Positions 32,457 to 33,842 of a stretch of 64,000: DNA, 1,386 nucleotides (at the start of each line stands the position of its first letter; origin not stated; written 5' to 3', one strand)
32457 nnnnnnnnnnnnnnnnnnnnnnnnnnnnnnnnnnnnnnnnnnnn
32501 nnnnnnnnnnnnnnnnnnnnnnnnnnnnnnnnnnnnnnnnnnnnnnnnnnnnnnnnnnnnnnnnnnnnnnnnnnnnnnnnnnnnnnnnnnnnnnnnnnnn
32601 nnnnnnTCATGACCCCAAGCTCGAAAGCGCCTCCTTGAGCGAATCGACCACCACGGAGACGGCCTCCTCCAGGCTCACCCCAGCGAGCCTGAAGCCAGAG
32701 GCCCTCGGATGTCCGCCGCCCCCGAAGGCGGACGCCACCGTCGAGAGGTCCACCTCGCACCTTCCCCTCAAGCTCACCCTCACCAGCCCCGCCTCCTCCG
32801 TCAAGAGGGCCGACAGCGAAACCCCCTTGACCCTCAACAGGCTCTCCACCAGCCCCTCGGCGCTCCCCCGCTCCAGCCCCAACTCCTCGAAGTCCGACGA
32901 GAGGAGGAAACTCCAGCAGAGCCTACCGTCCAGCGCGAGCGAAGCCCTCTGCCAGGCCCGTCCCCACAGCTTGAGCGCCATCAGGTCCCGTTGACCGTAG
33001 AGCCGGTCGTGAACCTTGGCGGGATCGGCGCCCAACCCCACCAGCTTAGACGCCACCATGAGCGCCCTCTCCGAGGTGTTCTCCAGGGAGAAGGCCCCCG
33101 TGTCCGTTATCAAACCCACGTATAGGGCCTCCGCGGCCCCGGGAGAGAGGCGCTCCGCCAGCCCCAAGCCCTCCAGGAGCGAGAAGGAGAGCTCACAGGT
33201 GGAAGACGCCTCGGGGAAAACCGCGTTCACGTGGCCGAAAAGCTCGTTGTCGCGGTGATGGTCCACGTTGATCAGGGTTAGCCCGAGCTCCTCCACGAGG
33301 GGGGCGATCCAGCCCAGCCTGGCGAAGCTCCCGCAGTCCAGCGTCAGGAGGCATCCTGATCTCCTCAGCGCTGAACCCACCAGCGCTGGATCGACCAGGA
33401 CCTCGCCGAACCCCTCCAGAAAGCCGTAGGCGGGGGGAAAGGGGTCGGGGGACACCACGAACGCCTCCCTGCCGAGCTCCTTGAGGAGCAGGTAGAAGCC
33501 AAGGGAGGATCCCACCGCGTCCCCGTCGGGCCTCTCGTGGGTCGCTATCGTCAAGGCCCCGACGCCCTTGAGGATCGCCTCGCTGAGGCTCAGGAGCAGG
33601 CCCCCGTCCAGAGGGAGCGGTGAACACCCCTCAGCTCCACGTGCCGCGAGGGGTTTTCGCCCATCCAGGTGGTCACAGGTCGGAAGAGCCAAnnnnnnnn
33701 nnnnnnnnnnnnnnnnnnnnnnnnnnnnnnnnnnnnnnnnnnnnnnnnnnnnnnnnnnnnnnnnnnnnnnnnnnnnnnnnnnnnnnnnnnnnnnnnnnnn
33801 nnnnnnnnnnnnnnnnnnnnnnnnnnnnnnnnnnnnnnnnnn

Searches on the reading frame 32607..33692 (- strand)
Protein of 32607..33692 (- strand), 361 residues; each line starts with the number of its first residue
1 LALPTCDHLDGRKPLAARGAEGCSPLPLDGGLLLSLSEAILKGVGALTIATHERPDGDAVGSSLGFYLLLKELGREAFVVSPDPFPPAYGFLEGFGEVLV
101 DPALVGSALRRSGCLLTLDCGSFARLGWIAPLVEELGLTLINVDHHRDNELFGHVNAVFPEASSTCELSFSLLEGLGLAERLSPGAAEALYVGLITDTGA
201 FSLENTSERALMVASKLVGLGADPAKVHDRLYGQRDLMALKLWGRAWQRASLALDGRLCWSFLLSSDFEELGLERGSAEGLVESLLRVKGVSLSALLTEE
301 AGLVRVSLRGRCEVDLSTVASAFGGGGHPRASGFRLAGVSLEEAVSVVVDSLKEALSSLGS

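Call 39: search_protein_families(library=pfam, proteins=[window:32607-33692:-], max_evalue=0.0001)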
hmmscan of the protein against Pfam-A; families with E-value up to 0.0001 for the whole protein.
window:32607-33692:- (361 aa): 2 families
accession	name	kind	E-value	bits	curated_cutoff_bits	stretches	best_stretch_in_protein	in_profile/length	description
PF01368.27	DHH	-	4.6e-17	62.9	28.1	1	48-193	3-124/125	DHH family, N-terminal domain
PF02272.25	DHHA1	-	7.4e-09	36.4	25.9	1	270-352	10-100/102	DHHA1 domain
